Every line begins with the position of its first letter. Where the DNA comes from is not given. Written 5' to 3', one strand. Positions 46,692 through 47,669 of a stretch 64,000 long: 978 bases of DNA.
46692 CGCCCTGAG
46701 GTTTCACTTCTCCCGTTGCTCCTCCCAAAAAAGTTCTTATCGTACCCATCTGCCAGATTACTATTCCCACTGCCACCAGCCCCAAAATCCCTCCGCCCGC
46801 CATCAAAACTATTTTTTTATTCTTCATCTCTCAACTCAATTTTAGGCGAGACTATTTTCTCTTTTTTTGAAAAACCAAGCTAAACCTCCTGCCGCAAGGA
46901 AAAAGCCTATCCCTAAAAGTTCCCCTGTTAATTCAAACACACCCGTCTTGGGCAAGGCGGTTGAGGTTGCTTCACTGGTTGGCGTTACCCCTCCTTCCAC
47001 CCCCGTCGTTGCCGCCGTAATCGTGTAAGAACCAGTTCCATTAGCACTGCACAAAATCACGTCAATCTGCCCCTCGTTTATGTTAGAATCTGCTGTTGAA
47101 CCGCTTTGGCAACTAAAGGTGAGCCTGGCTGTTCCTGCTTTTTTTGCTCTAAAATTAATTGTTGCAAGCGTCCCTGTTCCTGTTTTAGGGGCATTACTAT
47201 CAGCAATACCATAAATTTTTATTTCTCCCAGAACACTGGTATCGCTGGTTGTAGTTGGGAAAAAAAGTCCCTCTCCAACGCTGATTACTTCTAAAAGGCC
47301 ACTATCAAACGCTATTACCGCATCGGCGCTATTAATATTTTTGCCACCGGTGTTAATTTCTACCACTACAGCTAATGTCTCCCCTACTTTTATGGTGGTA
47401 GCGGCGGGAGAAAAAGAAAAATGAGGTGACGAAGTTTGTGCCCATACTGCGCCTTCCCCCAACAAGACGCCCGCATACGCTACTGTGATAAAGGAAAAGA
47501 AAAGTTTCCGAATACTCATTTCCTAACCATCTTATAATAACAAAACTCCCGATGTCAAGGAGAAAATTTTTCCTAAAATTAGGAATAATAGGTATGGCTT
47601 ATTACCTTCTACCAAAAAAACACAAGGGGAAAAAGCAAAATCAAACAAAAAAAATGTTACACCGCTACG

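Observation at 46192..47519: Cohesin-like LPXTG protein and FN3-dockerin protein pair embedded in the ribosomal-protein cluster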

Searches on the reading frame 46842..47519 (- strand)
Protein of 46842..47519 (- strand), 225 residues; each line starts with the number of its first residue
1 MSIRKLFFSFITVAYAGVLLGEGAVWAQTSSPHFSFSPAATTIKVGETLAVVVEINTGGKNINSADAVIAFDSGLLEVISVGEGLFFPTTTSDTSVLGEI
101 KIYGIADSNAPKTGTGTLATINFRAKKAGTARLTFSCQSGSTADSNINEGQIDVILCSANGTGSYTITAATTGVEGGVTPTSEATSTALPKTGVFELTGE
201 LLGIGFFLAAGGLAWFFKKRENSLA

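Call 3: search_protein_families(library=pfam, proteins=[window:46842-47519:-], max_evalue=10)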
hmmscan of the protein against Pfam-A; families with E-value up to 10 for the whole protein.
window:46842-47519:- (225 aa): 5 families
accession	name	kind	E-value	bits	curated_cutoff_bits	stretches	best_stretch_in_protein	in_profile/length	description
PF00963.24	Cohesin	-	5.6e-11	43.2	24.1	1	40-155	8-131/139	Cohesin domain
PF13584.12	BatD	-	0.0027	18.7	24.1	2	39-131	4-69/92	BatD DUF11 like domain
PF22544.2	HYDIN_VesB_CFA65-like_Ig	-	0.0028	18.3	25.5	1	28-70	43-85/100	HYDIN/CFA65/VesB-like, Ig-like domain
PF00746.26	Gram_pos_anchor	-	0.018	15.4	20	1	187-222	7-41/43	LPXTG cell wall anchor motif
PF09394.16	Inhibitor_I42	-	0.053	14.2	27.2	1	105-144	40-80/91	Chagasin family peptidase inhibitor I42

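Call 4: search_protein_families(library=ncbifam, proteins=[window:46842-47519:-], max_evalue=10)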
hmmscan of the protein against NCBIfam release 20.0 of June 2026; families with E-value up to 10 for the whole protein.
window:46842-47519:- (225 aa): 2 families
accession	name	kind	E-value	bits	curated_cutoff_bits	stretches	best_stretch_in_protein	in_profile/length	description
TIGR01167.1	LPXTG_anchor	domain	0.012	16.2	15.9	1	189-221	2-33/34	LPXTG cell wall anchor domain-containing protein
NF053819.1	EF0750_LPXTG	subfamily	0.039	14.5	47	1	178-221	61-104/105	EF2685/EF0750 family sortase-dependent surface protein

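Call 7: find_homologous_proteins(query=window:46842-47519:-)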
Query window:46842-47519:- (225 aa): 27 proteins with E <= 0.001 among 1434 candidates.
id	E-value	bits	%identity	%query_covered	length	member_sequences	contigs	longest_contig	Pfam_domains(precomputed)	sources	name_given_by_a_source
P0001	1.9e-136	470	100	100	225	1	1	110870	PF00963.25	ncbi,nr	ncbi:LPXTG cell wall anchor domain-containing protein [Candidatus Shapirobacteria bacterium]|nr:LPXT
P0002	1.9e-102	359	78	100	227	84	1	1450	PF00963.25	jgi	-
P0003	3.2e-101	355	77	100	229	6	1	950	PF00963.25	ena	-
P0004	1.0e-94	334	83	87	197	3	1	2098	PF00963.25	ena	-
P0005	6.7e-85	302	80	81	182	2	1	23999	PF00963.25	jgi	-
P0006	2.5e-59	218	57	85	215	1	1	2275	PF00963.25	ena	-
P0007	1.1e-57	213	57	85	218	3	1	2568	PF00963.25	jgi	-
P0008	2.5e-57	212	51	96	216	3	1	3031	PF00963.25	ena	-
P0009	9.3e-57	210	56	85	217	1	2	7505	PF00963.25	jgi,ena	-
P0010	2.4e-56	209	54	85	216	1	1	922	PF00963.25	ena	-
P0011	4.7e-56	208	51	96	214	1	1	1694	PF00963.25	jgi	-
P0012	9.7e-56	207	55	85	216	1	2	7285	PF00963.25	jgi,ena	-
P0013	1.2e-55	206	55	85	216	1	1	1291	PF00963.25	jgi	-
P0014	6.4e-55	204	54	85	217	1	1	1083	PF00963.25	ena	-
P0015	2.6e-54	202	54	85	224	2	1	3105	PF00963.25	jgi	-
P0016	2.3e-53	199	54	85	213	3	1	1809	PF00963.25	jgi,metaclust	metaclust:\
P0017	2.6e-50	189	50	85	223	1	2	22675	PF00963.25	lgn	-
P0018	1.7e-49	186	50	86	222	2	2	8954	PF00963.25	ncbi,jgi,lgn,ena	-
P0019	7.4e-49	184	51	86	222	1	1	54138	PF00963.25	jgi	-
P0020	8.5e-49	184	51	86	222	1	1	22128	PF00963.25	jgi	-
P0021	2.8e-48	182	49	85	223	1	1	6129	PF00963.25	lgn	-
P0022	3.0e-46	176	51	85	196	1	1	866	PF00963.25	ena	-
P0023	4.6e-46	175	49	76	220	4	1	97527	PF00963.25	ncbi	-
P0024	5.8e-46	175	47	86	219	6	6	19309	PF00963.25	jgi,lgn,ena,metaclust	metaclust:\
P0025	1.5e-45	173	47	87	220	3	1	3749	PF00963.25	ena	-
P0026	7.8e-42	161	68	56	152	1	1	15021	PF00963.25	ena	-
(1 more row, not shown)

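Call 23: search_solved_structures(query=window:46842-47519:-, max_evalue=10, show_alignments=2)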
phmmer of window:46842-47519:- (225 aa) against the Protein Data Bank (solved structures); distinct sequences matched with E-value up to 10: 4.
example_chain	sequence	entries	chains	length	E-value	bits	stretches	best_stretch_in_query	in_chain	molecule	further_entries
2xdh_A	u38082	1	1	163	0.2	14.5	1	46-126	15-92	COHESIN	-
2ys4_A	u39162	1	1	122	0.29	14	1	23-80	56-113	Hydrocephalus-inducing protein homolog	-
5m2s_A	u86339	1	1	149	0.41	13.5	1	43-109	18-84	Putative cellulosomal scaffoldin protein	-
4b8x_A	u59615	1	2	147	0.55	13.1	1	44-128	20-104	POSSIBLE MARR-TRANSCRIPTIONAL REGULATOR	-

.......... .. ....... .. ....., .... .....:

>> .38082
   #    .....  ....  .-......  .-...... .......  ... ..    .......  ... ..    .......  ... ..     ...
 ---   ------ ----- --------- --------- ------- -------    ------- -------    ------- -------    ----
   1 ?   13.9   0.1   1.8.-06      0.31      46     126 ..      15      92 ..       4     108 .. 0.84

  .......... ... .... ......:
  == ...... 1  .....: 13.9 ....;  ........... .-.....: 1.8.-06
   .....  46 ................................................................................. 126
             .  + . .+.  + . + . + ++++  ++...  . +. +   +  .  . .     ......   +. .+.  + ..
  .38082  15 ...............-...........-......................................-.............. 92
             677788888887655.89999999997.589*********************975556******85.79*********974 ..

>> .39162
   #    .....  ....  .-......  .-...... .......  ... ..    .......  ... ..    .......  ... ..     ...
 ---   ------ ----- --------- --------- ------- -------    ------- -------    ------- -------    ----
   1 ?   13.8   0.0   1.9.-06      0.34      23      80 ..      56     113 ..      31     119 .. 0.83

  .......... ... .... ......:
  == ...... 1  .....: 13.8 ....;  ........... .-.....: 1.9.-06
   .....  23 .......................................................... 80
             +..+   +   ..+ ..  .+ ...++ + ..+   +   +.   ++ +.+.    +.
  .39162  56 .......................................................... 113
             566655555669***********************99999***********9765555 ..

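Call 52: predict_structure(alignment_id=A4)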
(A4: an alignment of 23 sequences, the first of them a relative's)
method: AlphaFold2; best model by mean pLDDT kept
length: 225 residues; sequences in the alignment: 23
mean_pLDDT: 76.4   pTM: 0.60
mean pLDDT of the five models: 76.4, 75.5, 74.4, 70.6, 70.0
residues with pLDDT >= 90: 78; 70-90: 78; 50-70: 37; < 50: 32
segments of 3 or more residues with pLDDT < 50: 22-27, 173-197
pLDDT, mean of each block of 10 residues (from residue 1): 63 71 52 92 95 92 91 93 83 71 85 92 95 83 79 83 92 41 34 47 73 78 65
secondary structure, 60 per line:
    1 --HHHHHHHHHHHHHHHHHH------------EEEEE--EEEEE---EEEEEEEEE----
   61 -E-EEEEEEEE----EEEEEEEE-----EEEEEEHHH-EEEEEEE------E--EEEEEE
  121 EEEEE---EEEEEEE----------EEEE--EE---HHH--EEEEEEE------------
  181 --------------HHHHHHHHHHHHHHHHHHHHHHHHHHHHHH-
elements in order: H3-20 E33-37 E40-44 E48-56 E64-71 E76-83 E89-94 E99-105 E115-125 E129-135 E146-149 E162-168 H195-224

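Call 55: fold_search(model_id=the predicted structure, library=pdb)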
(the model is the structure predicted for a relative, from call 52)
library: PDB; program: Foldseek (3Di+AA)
matches with E <= 10: 1995; with E <= 0.001: 70
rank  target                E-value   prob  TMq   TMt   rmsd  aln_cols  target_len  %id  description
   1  6kgf_C                1.2e-09  1.00  0.51  0.76   2.5       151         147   19  Crystal structure of CaDoc0917(R16D)-CaCohA2 complex at pH 8.2 (released 2020-07-08)
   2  2vn5_C                2.7e-09  1.00  0.50  0.72   2.7       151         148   23  The Clostridium cellulolyticum dockerin displays a dual binding mode for its cohesin partner (released 2008-05-20)
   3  6kgf_A                3.3e-09  1.00  0.50  0.76   2.8       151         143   20  Crystal structure of CaDoc0917(R16D)-CaCohA2 complex at pH 8.2 (released 2020-07-08)
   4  1g1k_A                3.5e-09  1.00  0.49  0.73   3.5       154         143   21  COHESIN MODULE FROM THE CELLULOSOME OF CLOSTRIDIUM CELLULOLYTICUM (released 2000-11-22)
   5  2vn6_A                4.2e-09  1.00  0.49  0.70   2.8       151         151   24  The Clostridium cellulolyticum dockerin displays a dual binding mode for its cohesin partner (released 2008-05-13)
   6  6kge_A                4.6e-09  1.00  0.51  0.78   2.7       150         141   21  Crystal structure of CaDoc0917(R16D)-CaCohA2 complex at pH 5.5 (released 2020-07-08)
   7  4ums                  5.5e-09  1.00  0.49  0.69   3.8       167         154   18  The crystal structure of the seventh ScaB type I cohesin from Pseudobacteroides cellulosolvens (released 2015-05-06)
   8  2xdh                  5.8e-09  1.00  0.47  0.73   3.0       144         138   19  Non-cellulosomal cohesin from the hyperthermophilic archaeon Archaeoglobus fulgidus (released 2010-05-26)
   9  6kgd_A                6.9e-09  1.00  0.51  0.75   3.0       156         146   20  Crystal structure of CaDoc0917(R49D)-CaCohA2 complex at pH 8.0 (released 2020-07-08)
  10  4uyq_A                7.7e-09  1.00  0.51  0.77   2.5       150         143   17  High resolution structure of the third cohesin ScaC in complex with the ScaB dockerin with a mutation in the C-termina (released 2015-04-15)
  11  6kgc_A                9.1e-09  1.00  0.52  0.78   2.5       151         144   20  Crystal structure of CaDoc0917(R49D)-CaCohA2 complex at pH 5.4 (released 2020-07-08)
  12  4fl4_L                1.1e-08  1.00  0.50  0.38   2.5       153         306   18  Scaffoldin conformation and dynamics revealed by a ternary complex from the Clostridium thermocellum cellulosome (released 2012-06-27)
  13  4dh2_A                1.1e-08  1.00  0.51  0.70   2.4       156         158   17  Crystal structure of Coh-OlpC(Cthe_0452)-Doc435(Cthe_0435) complex: A novel type I Cohesin-Dockerin complex from Clost (released 2012-11-28)
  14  2vn5_A                2.2e-08  1.00  0.49  0.74   2.7       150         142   23  The Clostridium cellulolyticum dockerin displays a dual binding mode for its cohesin partner (released 2008-05-20)
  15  3ul4_A                3.1e-08  1.00  0.50  0.75   2.7       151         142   16  Crystal structure of Coh-OlpA(Cthe_3080)-Doc918(Cthe_0918) complex: A novel type I Cohesin-Dockerin complex from Clost (released 2012-11-28)
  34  2zf9_D                1.6e-06  1.00  0.50  0.60   5.5       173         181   12  Crystal structure of a type III cohesin module from the cellulosomal ScaE cell-surface anchoring scaffoldin of Ruminoc (released 2008-12-30)
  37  2zf9_B                1.9e-06  1.00  0.50  0.61   5.5       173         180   12  Crystal structure of a type III cohesin module from the cellulosomal ScaE cell-surface anchoring scaffoldin of Ruminoc (released 2008-12-30)
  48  2zf9_A                5.1e-06  1.00  0.49  0.59   5.7       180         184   12  Crystal structure of a type III cohesin module from the cellulosomal ScaE cell-surface anchoring scaffoldin of Ruminoc (released 2008-12-30)
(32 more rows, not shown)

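Call 69: find_encoding_contigs(protein=P0001, flank=10000, max_places=2)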
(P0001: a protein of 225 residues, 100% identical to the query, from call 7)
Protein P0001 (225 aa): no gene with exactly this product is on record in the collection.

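Call 78: search_protein_representatives(alignment_id=A4)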
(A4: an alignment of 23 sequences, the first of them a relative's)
Query: 23 sequences, 217 profile positions. Proteins with E-value up to 0.001 (for the whole library): 11417; up to 1e-10: 2881; up to 1e-30: 160. The best 150 are listed.
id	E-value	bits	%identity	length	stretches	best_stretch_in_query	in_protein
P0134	1.3e-98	345.0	-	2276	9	35-141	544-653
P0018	8.9e-87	306.3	-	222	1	5-217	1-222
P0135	5.3e-81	287.5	-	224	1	12-216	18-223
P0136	1.3e-78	279.6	-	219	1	2-217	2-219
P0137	3.5e-74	265.2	-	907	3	31-171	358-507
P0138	1.5e-52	194.4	-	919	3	6-171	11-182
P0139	1.5e-49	184.7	-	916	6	34-147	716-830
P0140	1.9e-46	174.5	-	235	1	6-215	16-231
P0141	3.7e-43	163.8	-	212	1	6-216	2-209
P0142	5.0e-43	163.3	-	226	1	11-216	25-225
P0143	1.6e-42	161.7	-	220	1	13-214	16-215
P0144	2.8e-42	160.9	-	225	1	12-215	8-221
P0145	7.7e-42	159.4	-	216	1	13-216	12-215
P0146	1.1e-41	159.0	-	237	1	8-214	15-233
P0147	2.1e-41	158.0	-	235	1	12-216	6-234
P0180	1.0e-36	142.7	-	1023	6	25-130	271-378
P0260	3.2e-32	128.0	-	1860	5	35-139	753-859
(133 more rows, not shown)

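Call 79: search_protein_families(library=pfam, proteins=[P0134, P0137, P0138, P0139, P0180, P0260], max_evalue=0.001)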
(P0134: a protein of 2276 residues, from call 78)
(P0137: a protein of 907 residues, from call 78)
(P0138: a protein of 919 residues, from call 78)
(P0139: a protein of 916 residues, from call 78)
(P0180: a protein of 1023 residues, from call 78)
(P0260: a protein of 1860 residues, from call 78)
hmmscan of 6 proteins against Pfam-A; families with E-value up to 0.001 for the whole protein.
P0134 (2276 aa): 5 families
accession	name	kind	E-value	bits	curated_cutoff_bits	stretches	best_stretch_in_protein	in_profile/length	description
PF00963.24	Cohesin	-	1.4e-82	275.2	24.1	9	549-675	5-137/139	Cohesin domain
PF17957.7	Big_7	-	2.4e-36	124.7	24.1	2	697-765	1-70/70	Bacterial Ig domain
PF00041.27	fn3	-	4.3e-22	78.6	25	3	1668-1749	2-82/84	Fibronectin type III domain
PF00404.24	Dockerin_1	-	4.2e-07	30.5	22.9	1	2224-2271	1-53/57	Dockerin type I domain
PF25788.1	Ig_Rha78A_N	-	7e-06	26.7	27.4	0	834-876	58-100/105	Rha78A-like, N-terminal immunoglobulin domain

P0137 (907 aa): 1 family
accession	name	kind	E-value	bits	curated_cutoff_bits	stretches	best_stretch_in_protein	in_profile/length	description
PF00963.24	Cohesin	-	2.6e-19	70.2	24.1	3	223-318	15-121/139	Cohesin domain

P0138 (919 aa): 4 families
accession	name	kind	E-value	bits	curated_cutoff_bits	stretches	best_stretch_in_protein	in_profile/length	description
PF05048.19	NosD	-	7.1e-44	150.2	23.6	2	687-876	27-212/212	Periplasmic copper-binding protein (NosD)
PF00963.24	Cohesin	-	4.6e-36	124.5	24.1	3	195-299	6-117/139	Cohesin domain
PF13229.12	Beta_helix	-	1.1e-19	71.1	25.9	2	699-814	24-142/158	Right handed beta helix region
PF15640.11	Tox-MPTase4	-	0.0004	20.7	25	0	235-261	38-64/132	Metallopeptidase toxin 4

P0139 (916 aa): 1 family
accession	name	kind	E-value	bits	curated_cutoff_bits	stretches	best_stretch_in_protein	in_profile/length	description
PF00963.24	Cohesin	-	1.3e-32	113.3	24.1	2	31-125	9-114/139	Cohesin domain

P0180 (1023 aa): 1 family
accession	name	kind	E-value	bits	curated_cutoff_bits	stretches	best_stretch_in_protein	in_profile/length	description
PF00963.24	Cohesin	-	6.4e-21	75.5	24.1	0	154-196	12-55/139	Cohesin domain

P0260 (1860 aa): 11 families
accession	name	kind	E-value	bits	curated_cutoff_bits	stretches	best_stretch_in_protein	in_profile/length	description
PF16403.11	Bact_surface_Ig-like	-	2.7e-17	63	27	1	198-271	1-71/71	Bacterial surface protein, Ig-like domain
PF17957.7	Big_7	-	1.7e-16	61.1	24.1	2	564-631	1-70/70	Bacterial Ig domain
PF11721.14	Malectin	-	1.9e-11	44.7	23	1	281-447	1-140/163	Malectin domain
PF11617.13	Cu-binding_MopE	-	1.5e-09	38.3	27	1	1289-1316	1-27/30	Putative metal-binding motif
PF22352.2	K319L-like_PKD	-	1.2e-07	32.1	27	0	944-979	49-84/84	K319L-like, PKD domain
PF00801.26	PKD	-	1.3e-07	32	23.5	0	574-642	8-74/80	PKD domain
PF18911.6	PKD_4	-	3e-07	30.8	27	0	561-649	1-85/85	PKD domain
PF18962.6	Por_Secre_tail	-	4e-07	30.7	27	1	1782-1855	1-70/75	Secretion system C-terminal sorting domain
PF02494.22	HYR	-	1e-06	29.4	21.7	0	220-271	33-81/81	HYR domain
PF00404.24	Dockerin_1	-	1.3e-06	28.9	22.9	1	1558-1611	2-56/57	Dockerin type I domain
PF07495.19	Y_Y_Y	-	1.9e-05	24.9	26.6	0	933-977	21-60/65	Y_Y_Y domain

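Call 80: find_encoding_contigs(protein=P0134, flank=8000, max_places=2)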
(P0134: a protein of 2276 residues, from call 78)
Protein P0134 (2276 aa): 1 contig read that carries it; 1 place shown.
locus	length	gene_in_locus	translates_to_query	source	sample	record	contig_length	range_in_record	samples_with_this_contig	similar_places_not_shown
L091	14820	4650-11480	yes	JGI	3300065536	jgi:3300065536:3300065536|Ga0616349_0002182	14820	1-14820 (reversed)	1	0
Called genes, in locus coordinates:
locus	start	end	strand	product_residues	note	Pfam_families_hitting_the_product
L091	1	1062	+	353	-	?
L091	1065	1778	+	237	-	-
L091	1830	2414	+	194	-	PF00963:Cohesin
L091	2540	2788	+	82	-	-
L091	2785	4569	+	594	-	PF12891:Glyco_hydro_44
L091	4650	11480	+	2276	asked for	PF00963:Cohesin, PF17957:Big_7, PF00041:fn3 (weak), PF00963:Cohesin, PF17957:Big_7, PF00041:fn3 (weak), PF00963:Cohesin, PF00404:Dockerin_1 (weak), +2 more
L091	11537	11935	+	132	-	PF13473:Cupredoxin_1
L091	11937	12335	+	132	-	PF13473:Cupredoxin_1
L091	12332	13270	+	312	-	PF00963:Cohesin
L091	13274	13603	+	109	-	-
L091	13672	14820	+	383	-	?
